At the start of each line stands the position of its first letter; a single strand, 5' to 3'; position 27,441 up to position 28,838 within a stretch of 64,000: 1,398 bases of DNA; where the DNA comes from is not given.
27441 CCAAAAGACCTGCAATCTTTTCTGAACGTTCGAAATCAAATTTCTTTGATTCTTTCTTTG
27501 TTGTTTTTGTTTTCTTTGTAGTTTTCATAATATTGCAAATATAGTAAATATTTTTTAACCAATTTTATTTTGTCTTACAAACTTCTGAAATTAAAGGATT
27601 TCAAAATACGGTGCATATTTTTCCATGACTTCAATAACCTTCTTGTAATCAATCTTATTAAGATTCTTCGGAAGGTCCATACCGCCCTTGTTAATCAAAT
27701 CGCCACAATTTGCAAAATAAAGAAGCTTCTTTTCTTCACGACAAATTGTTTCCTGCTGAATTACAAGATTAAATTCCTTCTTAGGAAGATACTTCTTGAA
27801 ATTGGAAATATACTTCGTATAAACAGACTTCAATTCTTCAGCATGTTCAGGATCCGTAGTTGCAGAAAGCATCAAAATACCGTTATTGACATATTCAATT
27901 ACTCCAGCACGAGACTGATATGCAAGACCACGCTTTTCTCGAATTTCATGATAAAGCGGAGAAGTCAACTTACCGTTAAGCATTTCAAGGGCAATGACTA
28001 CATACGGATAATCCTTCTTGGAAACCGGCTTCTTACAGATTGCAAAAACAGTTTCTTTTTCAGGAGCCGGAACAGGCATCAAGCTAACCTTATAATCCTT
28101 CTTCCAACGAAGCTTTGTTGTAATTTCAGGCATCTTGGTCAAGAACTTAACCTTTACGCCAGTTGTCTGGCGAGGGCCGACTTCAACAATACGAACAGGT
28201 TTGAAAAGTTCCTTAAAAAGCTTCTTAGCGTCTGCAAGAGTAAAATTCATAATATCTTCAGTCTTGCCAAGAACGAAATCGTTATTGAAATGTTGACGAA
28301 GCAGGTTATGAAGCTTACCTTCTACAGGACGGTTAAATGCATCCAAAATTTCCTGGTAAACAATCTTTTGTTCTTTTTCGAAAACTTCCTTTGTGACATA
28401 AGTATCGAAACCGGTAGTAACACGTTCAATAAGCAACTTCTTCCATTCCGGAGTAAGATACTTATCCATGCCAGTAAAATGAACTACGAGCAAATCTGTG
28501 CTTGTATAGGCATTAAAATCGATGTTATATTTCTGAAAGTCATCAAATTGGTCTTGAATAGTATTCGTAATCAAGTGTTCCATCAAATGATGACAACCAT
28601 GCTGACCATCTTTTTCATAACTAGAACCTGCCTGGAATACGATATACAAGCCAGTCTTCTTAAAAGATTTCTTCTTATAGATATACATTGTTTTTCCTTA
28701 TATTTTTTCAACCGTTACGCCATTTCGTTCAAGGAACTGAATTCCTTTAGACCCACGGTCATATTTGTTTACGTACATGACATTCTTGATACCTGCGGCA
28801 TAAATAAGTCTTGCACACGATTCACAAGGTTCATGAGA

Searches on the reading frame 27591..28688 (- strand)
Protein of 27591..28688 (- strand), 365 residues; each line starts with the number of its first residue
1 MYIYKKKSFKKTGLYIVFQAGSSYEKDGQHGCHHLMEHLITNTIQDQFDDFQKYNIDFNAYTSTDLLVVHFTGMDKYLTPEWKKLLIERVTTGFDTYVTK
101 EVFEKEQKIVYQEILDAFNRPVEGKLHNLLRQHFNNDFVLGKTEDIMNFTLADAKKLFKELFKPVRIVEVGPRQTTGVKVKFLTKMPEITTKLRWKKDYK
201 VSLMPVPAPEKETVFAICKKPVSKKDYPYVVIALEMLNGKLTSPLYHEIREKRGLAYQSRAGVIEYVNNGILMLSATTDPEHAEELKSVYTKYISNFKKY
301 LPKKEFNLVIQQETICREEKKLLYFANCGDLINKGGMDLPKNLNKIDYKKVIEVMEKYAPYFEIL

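Call 10: search_protein_families(library=phrogs, proteins=[window:27591-28688:-], max_evalue=0.00001)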
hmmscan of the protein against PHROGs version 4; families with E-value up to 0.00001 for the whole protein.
window:27591-28688:- (365 aa): 0 families

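Call 52: search_protein_families(library=pfam, proteins=[window:27591-28688:-], max_evalue=0.001)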
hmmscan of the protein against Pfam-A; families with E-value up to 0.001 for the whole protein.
window:27591-28688:- (365 aa): 2 families
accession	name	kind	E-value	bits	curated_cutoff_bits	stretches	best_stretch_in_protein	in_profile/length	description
PF05193.26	Peptidase_M16_C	-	4.8e-15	56.3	23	1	209-312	73-180/181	Peptidase M16 inactive domain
PF00675.25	Peptidase_M16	-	4e-07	30.5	22.3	1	10-129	11-134/149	Insulinase (Peptidase family M16)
